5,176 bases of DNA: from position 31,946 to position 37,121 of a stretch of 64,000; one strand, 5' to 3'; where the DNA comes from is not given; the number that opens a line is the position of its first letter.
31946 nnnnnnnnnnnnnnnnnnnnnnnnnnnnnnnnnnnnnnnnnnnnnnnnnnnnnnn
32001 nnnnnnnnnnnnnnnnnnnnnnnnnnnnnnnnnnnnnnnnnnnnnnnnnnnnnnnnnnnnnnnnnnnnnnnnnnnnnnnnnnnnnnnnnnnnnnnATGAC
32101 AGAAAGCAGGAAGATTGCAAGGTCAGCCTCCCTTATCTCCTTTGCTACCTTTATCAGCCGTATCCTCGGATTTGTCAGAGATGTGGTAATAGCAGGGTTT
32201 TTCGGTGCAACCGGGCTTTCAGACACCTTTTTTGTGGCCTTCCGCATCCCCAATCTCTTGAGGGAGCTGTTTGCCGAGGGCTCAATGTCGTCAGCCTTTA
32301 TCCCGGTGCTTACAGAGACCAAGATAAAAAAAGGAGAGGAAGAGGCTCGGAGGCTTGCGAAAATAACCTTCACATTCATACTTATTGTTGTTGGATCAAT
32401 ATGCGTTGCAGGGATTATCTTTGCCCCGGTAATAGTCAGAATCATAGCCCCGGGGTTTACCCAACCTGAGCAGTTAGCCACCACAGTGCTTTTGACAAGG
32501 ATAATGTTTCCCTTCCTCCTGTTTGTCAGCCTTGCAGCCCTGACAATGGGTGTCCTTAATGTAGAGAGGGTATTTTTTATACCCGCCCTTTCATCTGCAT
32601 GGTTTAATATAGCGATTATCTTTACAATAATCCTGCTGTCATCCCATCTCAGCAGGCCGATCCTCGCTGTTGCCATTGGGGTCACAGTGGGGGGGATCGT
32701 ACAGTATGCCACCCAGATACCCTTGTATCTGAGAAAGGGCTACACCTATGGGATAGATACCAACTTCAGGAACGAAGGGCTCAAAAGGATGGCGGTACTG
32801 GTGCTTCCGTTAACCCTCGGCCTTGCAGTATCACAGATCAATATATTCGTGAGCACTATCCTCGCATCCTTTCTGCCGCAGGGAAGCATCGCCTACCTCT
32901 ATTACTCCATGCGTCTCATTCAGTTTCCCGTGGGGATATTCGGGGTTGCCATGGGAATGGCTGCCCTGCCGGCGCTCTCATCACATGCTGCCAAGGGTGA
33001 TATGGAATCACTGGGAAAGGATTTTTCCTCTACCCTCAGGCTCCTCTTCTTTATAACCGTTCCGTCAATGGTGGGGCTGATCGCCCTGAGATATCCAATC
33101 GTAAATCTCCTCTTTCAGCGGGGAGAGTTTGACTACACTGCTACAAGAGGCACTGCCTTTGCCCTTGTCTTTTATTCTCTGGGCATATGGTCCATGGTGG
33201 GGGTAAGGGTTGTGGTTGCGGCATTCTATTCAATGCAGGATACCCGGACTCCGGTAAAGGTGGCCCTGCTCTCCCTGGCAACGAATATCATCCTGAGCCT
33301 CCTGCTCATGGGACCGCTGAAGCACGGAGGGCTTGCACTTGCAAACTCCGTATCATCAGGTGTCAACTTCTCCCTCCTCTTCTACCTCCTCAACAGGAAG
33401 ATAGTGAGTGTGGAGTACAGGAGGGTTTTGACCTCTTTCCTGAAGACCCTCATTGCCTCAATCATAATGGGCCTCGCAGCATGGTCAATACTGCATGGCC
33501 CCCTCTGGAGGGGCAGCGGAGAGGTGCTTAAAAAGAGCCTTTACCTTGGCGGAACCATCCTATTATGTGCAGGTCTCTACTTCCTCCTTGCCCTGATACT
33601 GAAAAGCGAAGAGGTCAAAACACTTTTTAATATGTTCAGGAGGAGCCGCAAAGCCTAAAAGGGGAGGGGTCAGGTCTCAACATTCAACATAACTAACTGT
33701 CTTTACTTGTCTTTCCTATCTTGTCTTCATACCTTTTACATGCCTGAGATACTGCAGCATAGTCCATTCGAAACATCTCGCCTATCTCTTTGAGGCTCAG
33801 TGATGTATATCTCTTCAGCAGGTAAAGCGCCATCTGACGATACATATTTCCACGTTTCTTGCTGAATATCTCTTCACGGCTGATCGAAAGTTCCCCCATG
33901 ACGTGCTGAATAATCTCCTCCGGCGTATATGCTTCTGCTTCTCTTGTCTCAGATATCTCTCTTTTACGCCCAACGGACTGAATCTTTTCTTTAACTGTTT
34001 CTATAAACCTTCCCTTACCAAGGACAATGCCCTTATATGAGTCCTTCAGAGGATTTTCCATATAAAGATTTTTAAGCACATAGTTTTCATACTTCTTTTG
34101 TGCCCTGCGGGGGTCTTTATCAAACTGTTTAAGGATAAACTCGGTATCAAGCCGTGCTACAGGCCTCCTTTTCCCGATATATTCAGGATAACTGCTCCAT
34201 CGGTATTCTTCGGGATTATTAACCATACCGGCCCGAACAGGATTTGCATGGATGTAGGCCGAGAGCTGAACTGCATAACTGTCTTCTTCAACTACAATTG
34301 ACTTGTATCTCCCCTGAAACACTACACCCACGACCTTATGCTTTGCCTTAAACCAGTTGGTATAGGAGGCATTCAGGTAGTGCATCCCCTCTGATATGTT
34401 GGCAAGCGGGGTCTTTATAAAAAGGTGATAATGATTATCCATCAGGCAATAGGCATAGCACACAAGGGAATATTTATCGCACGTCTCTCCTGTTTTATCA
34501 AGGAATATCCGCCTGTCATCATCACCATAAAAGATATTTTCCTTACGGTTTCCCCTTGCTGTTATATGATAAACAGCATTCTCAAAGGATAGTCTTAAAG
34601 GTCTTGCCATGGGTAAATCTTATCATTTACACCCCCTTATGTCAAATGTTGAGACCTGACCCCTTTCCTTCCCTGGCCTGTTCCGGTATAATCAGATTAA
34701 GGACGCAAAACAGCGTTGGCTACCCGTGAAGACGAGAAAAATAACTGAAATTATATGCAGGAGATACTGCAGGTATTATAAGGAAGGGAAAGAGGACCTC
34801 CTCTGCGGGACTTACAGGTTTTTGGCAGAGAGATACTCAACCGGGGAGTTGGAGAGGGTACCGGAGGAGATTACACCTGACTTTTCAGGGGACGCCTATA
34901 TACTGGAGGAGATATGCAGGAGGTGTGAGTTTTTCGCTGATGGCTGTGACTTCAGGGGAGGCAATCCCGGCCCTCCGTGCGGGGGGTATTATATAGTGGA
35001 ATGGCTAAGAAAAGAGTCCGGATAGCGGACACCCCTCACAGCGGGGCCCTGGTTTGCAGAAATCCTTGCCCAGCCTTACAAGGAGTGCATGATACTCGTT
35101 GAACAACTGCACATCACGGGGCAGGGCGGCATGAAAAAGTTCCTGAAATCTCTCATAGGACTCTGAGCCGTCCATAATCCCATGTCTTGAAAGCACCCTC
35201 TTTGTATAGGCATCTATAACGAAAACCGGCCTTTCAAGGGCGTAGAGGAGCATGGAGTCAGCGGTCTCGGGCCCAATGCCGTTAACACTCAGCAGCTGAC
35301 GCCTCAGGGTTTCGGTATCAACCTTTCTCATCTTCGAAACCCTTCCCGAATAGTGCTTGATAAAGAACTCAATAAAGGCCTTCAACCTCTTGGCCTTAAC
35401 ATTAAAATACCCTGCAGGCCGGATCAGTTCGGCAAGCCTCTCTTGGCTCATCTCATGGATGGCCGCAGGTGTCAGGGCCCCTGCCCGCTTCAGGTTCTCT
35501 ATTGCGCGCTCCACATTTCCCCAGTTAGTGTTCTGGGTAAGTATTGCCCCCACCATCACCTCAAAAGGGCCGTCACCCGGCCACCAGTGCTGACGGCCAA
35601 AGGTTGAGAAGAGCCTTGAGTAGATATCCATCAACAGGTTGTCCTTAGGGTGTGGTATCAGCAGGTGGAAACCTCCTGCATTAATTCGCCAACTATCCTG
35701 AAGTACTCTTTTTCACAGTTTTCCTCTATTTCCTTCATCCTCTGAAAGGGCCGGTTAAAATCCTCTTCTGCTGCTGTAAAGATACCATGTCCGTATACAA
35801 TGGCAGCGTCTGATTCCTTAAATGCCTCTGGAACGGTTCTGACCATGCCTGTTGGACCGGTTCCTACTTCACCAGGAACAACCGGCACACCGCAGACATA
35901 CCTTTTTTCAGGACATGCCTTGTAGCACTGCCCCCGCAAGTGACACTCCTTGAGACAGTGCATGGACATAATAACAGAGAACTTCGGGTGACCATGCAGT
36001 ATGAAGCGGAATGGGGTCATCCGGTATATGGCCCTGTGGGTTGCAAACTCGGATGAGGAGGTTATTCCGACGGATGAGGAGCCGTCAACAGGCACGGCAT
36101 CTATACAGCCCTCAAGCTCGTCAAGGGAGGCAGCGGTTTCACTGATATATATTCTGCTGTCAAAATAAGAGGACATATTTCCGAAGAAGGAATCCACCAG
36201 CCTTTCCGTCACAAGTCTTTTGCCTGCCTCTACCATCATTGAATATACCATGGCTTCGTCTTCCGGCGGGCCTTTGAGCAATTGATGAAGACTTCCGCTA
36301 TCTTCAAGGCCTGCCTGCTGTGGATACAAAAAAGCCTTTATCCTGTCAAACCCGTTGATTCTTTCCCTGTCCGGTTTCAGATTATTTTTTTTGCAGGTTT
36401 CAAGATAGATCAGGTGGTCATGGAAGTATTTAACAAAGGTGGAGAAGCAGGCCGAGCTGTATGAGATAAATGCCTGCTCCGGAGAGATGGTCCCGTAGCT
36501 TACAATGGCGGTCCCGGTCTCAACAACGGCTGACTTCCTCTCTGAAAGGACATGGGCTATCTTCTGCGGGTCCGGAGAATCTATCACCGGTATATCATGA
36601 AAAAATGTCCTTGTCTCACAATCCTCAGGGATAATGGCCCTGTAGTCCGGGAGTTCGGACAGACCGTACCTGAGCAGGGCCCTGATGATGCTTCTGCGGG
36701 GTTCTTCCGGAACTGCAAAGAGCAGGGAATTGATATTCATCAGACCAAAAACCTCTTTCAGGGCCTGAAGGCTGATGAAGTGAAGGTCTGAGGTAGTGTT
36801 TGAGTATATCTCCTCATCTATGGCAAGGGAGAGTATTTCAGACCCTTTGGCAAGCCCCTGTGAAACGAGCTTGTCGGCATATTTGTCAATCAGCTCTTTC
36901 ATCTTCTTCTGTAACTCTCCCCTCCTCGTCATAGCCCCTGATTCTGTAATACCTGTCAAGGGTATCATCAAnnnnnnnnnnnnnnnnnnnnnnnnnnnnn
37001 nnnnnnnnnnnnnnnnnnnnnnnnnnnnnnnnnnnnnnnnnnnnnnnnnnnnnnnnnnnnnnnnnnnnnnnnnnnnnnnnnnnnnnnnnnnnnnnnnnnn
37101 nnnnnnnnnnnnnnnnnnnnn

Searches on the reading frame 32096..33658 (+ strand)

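Call 28: search_protein_families(library=ncbifam, proteins=[window:32096-33658:+], max_evalue=1e-20)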
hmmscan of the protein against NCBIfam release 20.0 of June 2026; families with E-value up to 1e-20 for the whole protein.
window:32096-33658:+ (520 aa): 1 family
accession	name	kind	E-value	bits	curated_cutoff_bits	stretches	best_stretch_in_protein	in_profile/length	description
TIGR01695.1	murJ_mviN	equivalog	9.1e-140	466.7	235.55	1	8-511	3-505/506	murein biosynthesis integral membrane protein MurJ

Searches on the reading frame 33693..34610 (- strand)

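Call 28: search_protein_families(library=ncbifam, proteins=[window:33693-34610:-], max_evalue=1e-20)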
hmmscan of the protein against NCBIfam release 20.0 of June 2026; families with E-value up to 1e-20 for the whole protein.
window:33693-34610:- (305 aa): 0 families

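Call 55: search_protein_families(library=pfam, proteins=[window:33693-34610:-], max_evalue=0.00001)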
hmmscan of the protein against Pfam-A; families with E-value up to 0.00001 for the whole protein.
window:33693-34610:- (305 aa): 2 families
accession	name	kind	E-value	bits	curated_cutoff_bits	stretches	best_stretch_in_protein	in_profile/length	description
PF08299.17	Bac_DnaA_C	-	1.1e-15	57.8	31.5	1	230-293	1-68/69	Bacterial dnaA protein helix-turn-helix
PF01797.21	Y1_Tnp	-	7.2e-13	49.2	23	1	10-122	3-120/121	Transposase IS200 like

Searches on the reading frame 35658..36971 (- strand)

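Call 28: search_protein_families(library=ncbifam, proteins=[window:35658-36971:-], max_evalue=1e-20)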
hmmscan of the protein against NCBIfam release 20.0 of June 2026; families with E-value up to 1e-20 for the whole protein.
window:35658-36971:- (437 aa): 1 family
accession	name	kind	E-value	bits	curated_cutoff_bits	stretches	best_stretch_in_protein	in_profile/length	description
NF006413.0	PRK08660.1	equivalog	8.7e-37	126.7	203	1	244-424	4-176/184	aldolase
